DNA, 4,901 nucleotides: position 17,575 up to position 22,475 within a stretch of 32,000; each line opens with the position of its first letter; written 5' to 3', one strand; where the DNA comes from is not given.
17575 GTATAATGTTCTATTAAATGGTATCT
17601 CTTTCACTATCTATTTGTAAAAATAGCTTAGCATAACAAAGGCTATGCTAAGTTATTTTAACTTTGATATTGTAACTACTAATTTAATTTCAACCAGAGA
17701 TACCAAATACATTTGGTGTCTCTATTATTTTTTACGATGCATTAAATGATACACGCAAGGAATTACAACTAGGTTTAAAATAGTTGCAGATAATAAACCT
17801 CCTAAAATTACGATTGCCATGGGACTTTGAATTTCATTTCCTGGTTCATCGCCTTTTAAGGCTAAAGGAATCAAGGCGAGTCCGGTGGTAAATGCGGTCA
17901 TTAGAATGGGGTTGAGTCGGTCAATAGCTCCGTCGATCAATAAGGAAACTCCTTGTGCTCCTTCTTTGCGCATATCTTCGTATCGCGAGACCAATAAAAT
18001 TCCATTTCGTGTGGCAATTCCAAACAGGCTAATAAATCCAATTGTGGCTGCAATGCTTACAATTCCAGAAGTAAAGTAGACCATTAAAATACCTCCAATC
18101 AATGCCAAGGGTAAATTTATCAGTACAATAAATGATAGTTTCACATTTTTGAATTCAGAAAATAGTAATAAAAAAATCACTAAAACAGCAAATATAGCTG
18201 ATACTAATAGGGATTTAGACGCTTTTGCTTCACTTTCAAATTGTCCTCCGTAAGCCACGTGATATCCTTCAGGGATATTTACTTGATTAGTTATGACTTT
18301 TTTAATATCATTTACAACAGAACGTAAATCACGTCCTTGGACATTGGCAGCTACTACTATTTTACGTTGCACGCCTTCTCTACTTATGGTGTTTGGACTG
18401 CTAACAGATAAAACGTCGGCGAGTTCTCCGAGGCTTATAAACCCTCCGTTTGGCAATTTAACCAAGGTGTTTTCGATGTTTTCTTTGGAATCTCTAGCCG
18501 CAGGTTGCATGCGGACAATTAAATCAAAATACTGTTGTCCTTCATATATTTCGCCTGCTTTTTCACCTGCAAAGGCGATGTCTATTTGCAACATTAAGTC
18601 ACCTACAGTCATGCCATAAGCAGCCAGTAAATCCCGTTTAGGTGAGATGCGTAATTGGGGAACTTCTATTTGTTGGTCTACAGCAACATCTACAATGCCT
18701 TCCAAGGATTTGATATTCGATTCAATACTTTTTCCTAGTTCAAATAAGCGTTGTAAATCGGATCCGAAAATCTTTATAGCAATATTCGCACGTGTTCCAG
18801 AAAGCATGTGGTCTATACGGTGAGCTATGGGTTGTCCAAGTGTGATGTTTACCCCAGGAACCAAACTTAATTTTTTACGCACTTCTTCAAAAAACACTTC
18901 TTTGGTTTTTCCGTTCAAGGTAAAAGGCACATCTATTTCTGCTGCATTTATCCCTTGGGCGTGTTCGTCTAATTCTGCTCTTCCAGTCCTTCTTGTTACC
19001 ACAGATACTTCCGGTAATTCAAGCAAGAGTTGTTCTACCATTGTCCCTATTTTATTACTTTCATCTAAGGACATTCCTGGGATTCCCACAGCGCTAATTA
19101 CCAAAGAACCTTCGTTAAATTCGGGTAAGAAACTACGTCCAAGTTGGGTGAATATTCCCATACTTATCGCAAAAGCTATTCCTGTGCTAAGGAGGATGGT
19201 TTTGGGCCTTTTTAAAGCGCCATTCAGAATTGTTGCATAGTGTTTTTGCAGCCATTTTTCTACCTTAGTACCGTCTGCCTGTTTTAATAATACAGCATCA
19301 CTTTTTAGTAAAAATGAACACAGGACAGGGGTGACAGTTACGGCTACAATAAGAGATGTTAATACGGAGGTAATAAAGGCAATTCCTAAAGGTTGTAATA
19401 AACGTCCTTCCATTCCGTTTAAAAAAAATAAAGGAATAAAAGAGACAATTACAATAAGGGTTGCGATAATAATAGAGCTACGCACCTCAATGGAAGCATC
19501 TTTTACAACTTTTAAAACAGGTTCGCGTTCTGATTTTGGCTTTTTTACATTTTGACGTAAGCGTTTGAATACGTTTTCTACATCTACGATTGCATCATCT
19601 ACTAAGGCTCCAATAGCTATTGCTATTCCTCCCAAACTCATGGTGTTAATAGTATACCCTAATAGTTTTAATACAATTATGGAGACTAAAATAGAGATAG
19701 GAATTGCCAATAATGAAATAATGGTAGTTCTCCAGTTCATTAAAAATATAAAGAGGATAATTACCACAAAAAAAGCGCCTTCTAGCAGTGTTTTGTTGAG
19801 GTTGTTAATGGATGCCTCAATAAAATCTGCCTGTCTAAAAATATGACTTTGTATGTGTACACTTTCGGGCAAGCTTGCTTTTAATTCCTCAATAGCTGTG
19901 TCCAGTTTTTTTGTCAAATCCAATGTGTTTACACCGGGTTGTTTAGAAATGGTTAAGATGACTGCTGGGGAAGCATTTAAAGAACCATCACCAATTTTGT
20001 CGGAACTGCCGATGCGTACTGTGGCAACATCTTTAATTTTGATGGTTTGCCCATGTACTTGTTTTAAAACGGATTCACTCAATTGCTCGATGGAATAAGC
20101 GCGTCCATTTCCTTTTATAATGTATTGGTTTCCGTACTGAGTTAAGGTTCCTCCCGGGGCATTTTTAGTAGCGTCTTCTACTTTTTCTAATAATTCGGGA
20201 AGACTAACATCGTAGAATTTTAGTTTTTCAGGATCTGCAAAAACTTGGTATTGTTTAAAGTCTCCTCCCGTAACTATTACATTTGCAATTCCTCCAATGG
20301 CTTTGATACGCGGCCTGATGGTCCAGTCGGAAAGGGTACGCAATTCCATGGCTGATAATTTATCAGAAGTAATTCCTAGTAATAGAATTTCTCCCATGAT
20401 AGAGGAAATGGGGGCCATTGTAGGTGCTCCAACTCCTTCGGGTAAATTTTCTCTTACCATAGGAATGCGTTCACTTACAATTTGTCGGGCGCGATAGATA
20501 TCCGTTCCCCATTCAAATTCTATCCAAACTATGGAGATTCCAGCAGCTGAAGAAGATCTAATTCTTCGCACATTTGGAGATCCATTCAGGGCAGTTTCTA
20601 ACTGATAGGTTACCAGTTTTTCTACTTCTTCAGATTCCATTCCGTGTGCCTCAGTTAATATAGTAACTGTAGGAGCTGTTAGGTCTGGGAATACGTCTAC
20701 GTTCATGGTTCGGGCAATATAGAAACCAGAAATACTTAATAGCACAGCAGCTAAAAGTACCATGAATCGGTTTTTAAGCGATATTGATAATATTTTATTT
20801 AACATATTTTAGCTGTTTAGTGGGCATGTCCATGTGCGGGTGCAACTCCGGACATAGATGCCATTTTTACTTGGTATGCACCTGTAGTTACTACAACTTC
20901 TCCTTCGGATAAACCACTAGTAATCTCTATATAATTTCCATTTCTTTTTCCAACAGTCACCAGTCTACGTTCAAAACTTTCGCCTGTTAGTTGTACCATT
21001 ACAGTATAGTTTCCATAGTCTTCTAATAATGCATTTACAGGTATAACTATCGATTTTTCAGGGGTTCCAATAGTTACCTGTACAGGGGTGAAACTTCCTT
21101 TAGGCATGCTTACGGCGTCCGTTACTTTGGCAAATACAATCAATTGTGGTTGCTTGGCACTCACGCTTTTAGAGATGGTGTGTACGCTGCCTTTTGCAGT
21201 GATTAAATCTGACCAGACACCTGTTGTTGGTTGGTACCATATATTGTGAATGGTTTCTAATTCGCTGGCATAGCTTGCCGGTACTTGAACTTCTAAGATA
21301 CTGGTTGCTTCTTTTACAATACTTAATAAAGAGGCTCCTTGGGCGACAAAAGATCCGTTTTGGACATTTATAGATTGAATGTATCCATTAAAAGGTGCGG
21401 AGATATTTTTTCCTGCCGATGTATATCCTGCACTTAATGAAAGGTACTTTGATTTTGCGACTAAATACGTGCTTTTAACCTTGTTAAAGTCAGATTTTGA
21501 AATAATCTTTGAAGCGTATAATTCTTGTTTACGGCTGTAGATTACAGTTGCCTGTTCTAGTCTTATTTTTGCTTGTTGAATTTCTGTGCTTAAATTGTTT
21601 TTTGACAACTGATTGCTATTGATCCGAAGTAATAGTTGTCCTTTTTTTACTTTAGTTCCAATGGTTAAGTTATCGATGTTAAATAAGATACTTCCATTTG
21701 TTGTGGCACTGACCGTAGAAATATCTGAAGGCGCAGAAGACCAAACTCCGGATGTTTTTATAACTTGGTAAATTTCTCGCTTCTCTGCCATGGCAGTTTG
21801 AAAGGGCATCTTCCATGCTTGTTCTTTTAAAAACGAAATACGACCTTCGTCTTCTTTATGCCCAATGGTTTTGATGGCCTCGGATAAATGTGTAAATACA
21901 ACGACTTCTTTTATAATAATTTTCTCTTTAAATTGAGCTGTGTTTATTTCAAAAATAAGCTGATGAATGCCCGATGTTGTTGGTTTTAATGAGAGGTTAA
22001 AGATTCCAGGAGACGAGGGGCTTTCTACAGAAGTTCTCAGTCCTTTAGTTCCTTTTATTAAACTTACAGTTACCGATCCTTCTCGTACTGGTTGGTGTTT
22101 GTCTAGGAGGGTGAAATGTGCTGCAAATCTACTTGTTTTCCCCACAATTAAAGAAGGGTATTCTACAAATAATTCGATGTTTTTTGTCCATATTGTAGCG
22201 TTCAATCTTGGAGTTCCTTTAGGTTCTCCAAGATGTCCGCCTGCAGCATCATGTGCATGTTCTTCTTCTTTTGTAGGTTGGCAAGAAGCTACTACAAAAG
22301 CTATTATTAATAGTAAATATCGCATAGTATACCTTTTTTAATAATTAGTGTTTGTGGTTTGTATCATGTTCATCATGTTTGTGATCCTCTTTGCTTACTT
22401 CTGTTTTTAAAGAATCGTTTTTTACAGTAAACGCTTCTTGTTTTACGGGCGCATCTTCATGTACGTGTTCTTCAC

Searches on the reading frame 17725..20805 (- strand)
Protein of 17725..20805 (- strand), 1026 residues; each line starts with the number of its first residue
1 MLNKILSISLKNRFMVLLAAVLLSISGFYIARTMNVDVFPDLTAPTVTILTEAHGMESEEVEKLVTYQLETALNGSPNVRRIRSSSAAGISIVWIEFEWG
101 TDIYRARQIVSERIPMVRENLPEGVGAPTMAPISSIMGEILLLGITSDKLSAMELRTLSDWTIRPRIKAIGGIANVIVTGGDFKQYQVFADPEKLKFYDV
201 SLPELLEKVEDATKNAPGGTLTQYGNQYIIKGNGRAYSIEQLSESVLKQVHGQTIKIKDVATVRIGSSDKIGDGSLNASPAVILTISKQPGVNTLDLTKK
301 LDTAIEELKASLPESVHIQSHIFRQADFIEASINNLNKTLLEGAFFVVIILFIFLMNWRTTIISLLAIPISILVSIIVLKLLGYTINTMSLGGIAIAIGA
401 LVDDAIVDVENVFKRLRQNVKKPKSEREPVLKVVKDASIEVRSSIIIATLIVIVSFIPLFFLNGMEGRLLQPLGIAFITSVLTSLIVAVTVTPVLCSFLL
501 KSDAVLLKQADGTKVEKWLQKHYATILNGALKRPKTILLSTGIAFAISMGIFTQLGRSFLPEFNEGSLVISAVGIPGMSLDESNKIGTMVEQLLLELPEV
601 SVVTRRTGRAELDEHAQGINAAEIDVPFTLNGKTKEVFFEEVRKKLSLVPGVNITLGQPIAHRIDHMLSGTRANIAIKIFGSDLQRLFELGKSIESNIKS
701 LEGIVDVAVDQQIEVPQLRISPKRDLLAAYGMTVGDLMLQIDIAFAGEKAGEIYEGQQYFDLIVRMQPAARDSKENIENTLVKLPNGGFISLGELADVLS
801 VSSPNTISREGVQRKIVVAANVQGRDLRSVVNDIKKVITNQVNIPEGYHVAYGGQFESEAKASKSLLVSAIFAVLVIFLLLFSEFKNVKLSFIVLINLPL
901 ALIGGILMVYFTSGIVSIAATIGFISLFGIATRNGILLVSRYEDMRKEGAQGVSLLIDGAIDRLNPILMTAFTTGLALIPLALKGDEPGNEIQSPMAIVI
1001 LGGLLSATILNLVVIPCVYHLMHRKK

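Call 6: search_protein_families(library=pfam, proteins=[window:17725-20805:-], max_evalue=0.00001)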
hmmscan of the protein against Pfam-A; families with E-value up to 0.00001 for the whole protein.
window:17725-20805:- (1026 aa): 3 families
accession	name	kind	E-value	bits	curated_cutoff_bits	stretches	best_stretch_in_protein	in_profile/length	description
PF00873.25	ACR_tran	-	3.6e-266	886.2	28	1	6-1023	2-1021/1021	AcrB/AcrD/AcrF family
PF03176.21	MMPL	-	4.6e-14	52.5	20.5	2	298-501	107-304/333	MMPL family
PF20990.2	DUF2207_C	-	2.7e-06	27.7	33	0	820-944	102-205/247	Predicted membrane protein (DUF2207) C-terminal domain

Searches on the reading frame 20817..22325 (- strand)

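Call 6: search_protein_families(library=pfam, proteins=[window:20817-22325:-], max_evalue=0.00001)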
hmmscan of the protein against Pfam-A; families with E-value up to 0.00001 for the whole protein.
window:20817-22325:- (502 aa): 2 families
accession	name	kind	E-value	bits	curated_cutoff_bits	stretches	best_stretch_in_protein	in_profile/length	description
PF13437.12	HlyD_3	-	2.5e-09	38.2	22.2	1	308-401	2-93/106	HlyD family secretion protein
PF16576.10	HlyD_D23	-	9.4e-09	35.3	30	1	189-358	6-161/214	Barrel-sandwich domain of CusB or HlyD membrane-fusion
